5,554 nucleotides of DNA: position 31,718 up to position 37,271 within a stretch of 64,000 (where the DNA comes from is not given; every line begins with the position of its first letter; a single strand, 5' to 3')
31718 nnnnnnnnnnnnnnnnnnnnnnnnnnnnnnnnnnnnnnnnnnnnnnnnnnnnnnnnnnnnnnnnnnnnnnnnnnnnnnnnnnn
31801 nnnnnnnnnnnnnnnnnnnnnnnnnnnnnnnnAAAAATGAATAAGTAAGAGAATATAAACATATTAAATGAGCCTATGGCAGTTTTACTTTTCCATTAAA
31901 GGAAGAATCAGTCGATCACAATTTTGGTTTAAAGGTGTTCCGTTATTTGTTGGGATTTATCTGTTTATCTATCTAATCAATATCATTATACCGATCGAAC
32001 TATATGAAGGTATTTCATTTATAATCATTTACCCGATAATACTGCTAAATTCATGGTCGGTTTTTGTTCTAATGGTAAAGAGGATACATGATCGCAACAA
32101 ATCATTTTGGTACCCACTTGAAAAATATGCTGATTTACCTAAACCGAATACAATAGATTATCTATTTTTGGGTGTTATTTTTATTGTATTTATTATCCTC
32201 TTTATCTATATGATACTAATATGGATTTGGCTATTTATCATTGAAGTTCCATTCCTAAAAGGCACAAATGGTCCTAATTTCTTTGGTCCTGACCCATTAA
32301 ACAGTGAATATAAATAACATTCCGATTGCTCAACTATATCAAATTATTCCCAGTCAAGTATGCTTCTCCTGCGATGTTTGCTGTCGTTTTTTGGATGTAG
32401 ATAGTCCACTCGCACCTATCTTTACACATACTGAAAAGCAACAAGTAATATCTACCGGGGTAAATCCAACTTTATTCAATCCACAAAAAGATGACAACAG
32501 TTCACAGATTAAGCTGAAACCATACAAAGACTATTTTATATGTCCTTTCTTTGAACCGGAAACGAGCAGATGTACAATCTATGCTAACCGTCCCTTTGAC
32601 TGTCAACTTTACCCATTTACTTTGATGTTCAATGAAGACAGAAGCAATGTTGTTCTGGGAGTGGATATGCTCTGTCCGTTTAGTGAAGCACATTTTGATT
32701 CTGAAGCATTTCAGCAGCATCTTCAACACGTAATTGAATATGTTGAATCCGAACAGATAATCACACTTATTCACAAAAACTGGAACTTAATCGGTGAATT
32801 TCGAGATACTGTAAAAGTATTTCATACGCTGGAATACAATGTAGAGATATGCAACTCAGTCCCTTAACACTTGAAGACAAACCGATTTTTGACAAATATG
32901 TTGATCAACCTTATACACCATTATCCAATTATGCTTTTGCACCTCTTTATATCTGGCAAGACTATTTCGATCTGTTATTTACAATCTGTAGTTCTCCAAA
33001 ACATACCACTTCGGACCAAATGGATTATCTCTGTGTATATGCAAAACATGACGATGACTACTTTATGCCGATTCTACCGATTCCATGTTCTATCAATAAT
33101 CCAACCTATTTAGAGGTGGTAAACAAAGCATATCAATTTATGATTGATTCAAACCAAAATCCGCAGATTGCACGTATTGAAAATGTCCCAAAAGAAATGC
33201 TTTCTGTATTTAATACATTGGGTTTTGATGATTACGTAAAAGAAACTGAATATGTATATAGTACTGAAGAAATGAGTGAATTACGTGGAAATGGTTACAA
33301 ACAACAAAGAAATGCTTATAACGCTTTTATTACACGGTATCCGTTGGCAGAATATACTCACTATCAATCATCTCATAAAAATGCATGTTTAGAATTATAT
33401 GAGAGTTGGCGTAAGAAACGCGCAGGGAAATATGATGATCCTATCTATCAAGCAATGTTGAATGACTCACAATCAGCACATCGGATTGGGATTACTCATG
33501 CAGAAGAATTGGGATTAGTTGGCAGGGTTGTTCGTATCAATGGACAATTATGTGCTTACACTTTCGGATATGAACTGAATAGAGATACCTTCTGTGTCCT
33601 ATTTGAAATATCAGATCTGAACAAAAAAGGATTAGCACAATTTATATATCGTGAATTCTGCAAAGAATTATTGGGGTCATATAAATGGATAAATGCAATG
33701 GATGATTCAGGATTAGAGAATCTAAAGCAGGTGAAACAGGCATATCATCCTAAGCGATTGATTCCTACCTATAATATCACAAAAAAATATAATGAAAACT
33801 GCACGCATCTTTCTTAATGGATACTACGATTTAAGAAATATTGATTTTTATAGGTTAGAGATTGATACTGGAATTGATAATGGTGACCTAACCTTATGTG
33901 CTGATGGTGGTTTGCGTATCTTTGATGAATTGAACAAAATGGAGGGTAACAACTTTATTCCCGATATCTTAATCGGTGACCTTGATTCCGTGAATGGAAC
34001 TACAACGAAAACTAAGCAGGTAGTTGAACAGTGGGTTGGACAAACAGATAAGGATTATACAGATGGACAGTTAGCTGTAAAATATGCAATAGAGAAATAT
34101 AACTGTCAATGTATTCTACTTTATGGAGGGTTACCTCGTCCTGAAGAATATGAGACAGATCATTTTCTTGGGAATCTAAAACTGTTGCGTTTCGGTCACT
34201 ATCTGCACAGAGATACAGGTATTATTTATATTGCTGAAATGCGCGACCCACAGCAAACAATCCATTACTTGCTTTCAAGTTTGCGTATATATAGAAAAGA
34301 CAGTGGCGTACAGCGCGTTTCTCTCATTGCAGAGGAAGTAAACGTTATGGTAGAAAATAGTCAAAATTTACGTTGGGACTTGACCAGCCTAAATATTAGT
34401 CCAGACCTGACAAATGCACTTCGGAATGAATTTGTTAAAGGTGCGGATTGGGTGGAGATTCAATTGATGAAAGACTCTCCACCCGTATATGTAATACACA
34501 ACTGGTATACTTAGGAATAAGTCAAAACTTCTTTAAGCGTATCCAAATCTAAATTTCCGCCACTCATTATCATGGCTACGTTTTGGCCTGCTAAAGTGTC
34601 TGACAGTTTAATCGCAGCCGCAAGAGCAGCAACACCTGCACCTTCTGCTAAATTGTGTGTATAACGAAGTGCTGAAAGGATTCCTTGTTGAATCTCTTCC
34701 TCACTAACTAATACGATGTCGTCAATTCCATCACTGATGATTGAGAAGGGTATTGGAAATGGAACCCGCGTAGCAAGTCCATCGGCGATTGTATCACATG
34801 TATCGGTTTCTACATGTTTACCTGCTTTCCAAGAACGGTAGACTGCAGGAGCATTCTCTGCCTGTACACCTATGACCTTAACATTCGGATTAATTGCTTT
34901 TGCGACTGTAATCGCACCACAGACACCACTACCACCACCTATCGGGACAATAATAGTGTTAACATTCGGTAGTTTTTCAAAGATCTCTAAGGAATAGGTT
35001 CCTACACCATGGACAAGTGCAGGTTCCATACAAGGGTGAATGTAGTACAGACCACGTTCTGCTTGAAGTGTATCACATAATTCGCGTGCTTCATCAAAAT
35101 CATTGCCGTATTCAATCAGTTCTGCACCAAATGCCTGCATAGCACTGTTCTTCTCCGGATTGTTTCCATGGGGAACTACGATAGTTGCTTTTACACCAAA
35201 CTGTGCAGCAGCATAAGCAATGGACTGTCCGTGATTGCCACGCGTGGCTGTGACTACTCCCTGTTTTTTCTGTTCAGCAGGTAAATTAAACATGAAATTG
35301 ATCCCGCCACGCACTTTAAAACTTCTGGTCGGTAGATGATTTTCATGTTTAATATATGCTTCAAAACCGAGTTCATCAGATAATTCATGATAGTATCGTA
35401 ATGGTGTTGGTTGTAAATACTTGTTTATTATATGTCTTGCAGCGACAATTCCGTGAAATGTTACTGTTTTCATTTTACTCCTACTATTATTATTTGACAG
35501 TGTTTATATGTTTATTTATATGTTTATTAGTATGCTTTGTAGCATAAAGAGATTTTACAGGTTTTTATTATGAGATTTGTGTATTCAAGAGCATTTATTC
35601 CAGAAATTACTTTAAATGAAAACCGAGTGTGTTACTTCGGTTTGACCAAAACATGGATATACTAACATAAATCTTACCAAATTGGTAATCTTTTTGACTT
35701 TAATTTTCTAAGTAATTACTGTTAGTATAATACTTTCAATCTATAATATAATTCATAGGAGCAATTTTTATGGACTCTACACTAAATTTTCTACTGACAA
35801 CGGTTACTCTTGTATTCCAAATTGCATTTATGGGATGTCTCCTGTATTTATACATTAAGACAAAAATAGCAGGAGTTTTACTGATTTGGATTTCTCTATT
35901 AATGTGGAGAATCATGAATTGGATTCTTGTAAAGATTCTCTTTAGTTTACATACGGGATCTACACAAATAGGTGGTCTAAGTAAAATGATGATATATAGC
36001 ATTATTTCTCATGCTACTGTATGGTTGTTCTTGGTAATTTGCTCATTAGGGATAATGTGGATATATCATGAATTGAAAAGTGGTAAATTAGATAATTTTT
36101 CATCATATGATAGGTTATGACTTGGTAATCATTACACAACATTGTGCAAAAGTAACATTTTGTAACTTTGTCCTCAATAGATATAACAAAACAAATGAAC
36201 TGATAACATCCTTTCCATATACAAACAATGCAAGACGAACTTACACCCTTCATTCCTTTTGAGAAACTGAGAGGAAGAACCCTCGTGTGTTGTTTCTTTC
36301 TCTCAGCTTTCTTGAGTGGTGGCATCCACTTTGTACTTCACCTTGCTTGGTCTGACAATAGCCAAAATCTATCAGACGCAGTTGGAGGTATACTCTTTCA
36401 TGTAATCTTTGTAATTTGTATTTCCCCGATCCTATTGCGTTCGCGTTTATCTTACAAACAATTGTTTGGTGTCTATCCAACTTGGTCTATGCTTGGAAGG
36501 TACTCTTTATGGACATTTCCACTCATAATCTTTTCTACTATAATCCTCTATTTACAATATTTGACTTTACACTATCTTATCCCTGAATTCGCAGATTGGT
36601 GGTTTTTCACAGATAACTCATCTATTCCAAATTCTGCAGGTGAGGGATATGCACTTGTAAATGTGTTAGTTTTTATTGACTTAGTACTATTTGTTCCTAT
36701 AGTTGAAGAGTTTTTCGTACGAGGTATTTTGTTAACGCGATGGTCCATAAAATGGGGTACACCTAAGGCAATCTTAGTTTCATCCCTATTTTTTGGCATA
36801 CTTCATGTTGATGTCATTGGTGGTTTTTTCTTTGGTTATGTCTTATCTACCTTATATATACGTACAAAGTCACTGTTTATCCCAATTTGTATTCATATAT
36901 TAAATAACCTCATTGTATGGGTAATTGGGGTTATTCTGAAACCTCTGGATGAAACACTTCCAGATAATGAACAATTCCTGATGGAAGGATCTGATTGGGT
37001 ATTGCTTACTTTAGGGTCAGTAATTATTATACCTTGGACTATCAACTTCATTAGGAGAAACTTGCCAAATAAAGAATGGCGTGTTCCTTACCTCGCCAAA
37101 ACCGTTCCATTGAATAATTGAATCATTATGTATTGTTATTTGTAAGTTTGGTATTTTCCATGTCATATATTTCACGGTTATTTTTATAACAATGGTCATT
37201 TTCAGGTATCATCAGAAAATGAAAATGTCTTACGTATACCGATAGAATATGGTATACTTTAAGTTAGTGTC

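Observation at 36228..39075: Translationally coupled ABC-type AAA ATPase (DUF3696-like) plus small PIN-like protein, preceded by a CPBP/Abi protease: candidate defence or toxin-type module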

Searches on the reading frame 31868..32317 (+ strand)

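Call 93: search_protein_families(library=pfam, proteins=[window:31868-32317:+], max_evalue=0.001)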
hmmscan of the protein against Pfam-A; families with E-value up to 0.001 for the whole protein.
window:31868-32317:+ (149 aa): 1 family
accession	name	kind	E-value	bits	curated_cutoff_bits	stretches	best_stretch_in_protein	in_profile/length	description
PF05656.20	DUF805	-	2.5e-12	47.7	25.7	1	7-141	1-111/111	Protein of unknown function (DUF805)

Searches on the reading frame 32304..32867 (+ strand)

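Call 93: search_protein_families(library=pfam, proteins=[window:32304-32867:+], max_evalue=0.001)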
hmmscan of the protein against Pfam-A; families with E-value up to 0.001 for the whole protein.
window:32304-32867:+ (187 aa): 1 family
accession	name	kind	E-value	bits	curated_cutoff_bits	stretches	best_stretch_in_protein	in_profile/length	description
PF03692.20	CxxCxxCC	-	6e-09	36.9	23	1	20-110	2-73/85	Putative zinc- or iron-chelating domain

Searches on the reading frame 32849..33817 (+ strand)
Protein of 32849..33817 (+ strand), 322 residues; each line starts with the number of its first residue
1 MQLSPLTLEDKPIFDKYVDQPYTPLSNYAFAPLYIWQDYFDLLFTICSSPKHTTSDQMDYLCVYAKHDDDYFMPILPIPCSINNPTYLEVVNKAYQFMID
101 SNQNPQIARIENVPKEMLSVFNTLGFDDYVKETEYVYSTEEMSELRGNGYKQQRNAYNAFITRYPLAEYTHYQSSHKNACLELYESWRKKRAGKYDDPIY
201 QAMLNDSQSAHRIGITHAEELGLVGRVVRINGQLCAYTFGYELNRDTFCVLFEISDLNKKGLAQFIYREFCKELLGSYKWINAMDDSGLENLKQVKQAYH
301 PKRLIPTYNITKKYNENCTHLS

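Call 93: search_protein_families(library=pfam, proteins=[window:32849-33817:+], max_evalue=0.001)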
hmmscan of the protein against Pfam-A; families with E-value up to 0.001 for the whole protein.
window:32849-33817:+ (322 aa): 1 family
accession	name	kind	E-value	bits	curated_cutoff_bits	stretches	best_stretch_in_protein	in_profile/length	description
PF09924.15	LPG_synthase_C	-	7.9e-24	84.7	27.5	1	97-309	64-296/298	Phosphatidylglycerol lysyltransferase, C-terminal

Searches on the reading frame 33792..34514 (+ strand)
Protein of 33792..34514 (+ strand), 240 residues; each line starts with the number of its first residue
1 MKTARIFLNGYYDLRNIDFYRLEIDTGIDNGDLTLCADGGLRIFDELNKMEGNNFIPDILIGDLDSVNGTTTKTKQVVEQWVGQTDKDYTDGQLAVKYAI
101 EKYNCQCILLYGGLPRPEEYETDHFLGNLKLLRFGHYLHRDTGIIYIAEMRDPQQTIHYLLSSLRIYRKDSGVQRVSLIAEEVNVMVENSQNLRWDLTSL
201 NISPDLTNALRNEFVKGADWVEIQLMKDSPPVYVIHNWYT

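Call 93: search_protein_families(library=pfam, proteins=[window:33792-34514:+], max_evalue=0.001)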
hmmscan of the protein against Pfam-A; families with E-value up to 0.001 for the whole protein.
window:33792-34514:+ (240 aa): 1 family
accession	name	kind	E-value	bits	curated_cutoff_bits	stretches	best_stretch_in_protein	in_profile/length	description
PF04263.21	TPK_catalytic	-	6e-15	55.6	30.7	1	28-133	5-102/113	Thiamin pyrophosphokinase, catalytic domain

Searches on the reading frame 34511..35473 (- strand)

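Call 6: search_protein_families(library=ncbifam, proteins=[window:34511-35473:-], max_evalue=1)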
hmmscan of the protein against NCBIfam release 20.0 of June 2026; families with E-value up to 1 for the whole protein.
window:34511-35473:- (320 aa): 50 families (the best 25 are shown)
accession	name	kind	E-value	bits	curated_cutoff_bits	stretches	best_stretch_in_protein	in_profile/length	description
NF004771.0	PRK06110.1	equivalog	1.7e-109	365.9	317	1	6-318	5-317/323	threonine dehydratase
TIGR01127.1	ilvA_1Cterm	equivalog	3.2e-88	296.3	378.75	1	23-317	1-295/380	threonine ammonia-lyase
NF005600.0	PRK07334.1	equivalog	5.6e-81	272.2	496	1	2-318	8-322/408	threonine ammonia-lyase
NF005292.0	PRK06815.1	equivalog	1.4e-76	257.6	371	1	6-318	5-318/320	threonine/serine dehydratase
NF006389.0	PRK08638.1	equivalog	4.1e-75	252.8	453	1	3-317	8-324/333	bifunctional threonine ammonia-lyase/L-serine ammonia-lyase TdcB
NF005680.0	PRK07476.1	equivalog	1.5e-69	234.5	413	1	1-317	2-320/326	hydroxyectoine utilization dehydratase EutB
NF006674.0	PRK09224.1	subfamily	2.3e-64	217.9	577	1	21-316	24-322/508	threonine ammonia-lyase IlvA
TIGR01124.1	ilvA_2Cterm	equivalog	2.6e-64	217.7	411.3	1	21-316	16-314/499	threonine ammonia-lyase, biosynthetic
TIGR02991.1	ectoine_eutB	equivalog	2.7e-63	213.8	413.35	1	4-317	1-315/317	hydroxyectoine utilization dehydratase EutB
NF005454.0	PRK07048.1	equivalog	4.2e-63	213.4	452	1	2-318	5-321/324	threo-3-hydroxy-L-aspartate ammonia-lyase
NF045641.2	BHydaspDhtseBhcB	equivalog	7.6e-63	212.5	550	1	5-313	3-310/312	beta-hydroxyaspartate dehydratase BhcB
NF006390.0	PRK08639.1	equivalog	1e-62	212.5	421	1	3-317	6-324/418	threonine ammonia-lyase IlvA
NF009130.0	PRK12483.1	subfamily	1.5e-60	205.2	801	1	22-316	37-334/521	threonine ammonia-lyase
TIGR02079.1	THD1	equivalog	1.2e-56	192.3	440.55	1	9-317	3-316/410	threonine ammonia-lyase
NF006094.0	PRK08246.1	subfamily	4.5e-54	184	331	1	6-313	7-309/310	serine/threonine dehydratase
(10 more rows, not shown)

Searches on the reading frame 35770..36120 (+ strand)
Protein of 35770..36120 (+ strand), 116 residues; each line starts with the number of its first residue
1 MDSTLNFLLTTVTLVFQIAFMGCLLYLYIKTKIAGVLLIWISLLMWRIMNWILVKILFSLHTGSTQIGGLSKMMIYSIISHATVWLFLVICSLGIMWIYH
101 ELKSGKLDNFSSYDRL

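Call 4: search_protein_families(library=pfam, proteins=[window:35770-36120:+], max_evalue=1)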
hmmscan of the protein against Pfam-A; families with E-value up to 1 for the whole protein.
window:35770-36120:+ (116 aa): 0 families

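Call 5: search_protein_families(library=padloc, proteins=[window:35770-36120:+], max_evalue=1)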
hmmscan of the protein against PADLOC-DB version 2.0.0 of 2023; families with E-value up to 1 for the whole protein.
window:35770-36120:+ (116 aa): 0 families

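Call 6: search_protein_families(library=ncbifam, proteins=[window:35770-36120:+], max_evalue=1)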
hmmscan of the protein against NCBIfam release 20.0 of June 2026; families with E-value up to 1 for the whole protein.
window:35770-36120:+ (116 aa): 1 family
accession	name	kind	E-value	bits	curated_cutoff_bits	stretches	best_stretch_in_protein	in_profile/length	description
NF046015.1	HisKinAgrCStaph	equivalog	0.0079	15.4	500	1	9-105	43-131/414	quorum-sensing sensor histidine kinase AgrC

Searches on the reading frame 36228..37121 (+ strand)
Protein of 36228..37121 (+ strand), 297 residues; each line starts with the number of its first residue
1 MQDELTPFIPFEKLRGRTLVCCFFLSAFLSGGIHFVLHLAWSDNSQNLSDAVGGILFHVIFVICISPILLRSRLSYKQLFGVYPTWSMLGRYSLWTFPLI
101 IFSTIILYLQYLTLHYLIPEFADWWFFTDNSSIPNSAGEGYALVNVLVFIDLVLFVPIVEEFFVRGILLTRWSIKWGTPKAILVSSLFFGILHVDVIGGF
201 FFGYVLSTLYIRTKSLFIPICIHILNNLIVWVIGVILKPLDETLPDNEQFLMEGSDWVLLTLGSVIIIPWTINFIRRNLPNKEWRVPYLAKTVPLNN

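Call 4: search_protein_families(library=pfam, proteins=[window:36228-37121:+], max_evalue=1)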
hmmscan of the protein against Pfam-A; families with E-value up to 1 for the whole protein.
window:36228-37121:+ (297 aa): 2 families
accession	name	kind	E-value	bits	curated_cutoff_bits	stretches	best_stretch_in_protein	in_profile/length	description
PF02517.21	Rce1-like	-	9.4e-19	67.9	22.4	1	146-229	5-93/93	Type II CAAX prenyl endopeptidase Rce1-like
PF17628.7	IncD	-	0.38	11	27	1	163-217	52-102/141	Inclusion membrane protein D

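Call 5: search_protein_families(library=padloc, proteins=[window:36228-37121:+], max_evalue=1)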
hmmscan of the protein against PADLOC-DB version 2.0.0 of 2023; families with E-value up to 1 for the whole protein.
window:36228-37121:+ (297 aa): 0 families

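Call 6: search_protein_families(library=ncbifam, proteins=[window:36228-37121:+], max_evalue=1)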
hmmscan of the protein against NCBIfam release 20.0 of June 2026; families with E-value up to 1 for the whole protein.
window:36228-37121:+ (297 aa): 10 families
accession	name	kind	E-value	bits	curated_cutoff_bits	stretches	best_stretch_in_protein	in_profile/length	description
NF041647.1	ABC_perm_CPBP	equivalog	5.4e-13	48.6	435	1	41-233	440-633/636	ABC transporter permease subunit/CPBP intramembrane protease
TIGR04162.1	exo_VPEID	exception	1.3e-11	44.2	150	1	150-233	419-506/516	exosortase E/protease, VPEID-CTERM system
TIGR03008.1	pepcterm_CAAX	equivalog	6e-09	36.1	81.05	1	129-232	101-211/222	CAAX prenyl protease-related protein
NF046050.1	CPBP_fam_MroQ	equivalog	1.3e-07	31.3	270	1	146-238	126-228/243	intramembrane glutamic endopeptidase MroQ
NF033192.3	CPBP_JDVT_MrtJ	equivalog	2.1e-07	31.6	75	1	151-230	3-95/98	JDVT-CTERM system glutamic-type intramembrane protease MrtJ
NF040589.1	CPBP_Synerg_MrtS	equivalog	9.4e-07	29.2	130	1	145-231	72-165/170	Synerg-CTERM system glutamic-type intramembrane protease MrtS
NF040914.1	Mrt_core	domain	7.2e-06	26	100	1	150-233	5-104/108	myxosortase family intramembrane protease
NF040674.1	CPBP_fam_MrtP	equivalog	0.0016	18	250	1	149-234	249-350/354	myxosortase MrtP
NF052640.1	CPBP_M949_0222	equivalog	0.008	16.1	220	1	103-169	19-80/213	M949_0222 family glutamic-type intramembrane endopeptidase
NF050068.1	Rv0804_CPBP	equivalog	0.19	11.3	200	0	160-224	107-183/197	Rv0804 family intramembrane glutamic endopeptidase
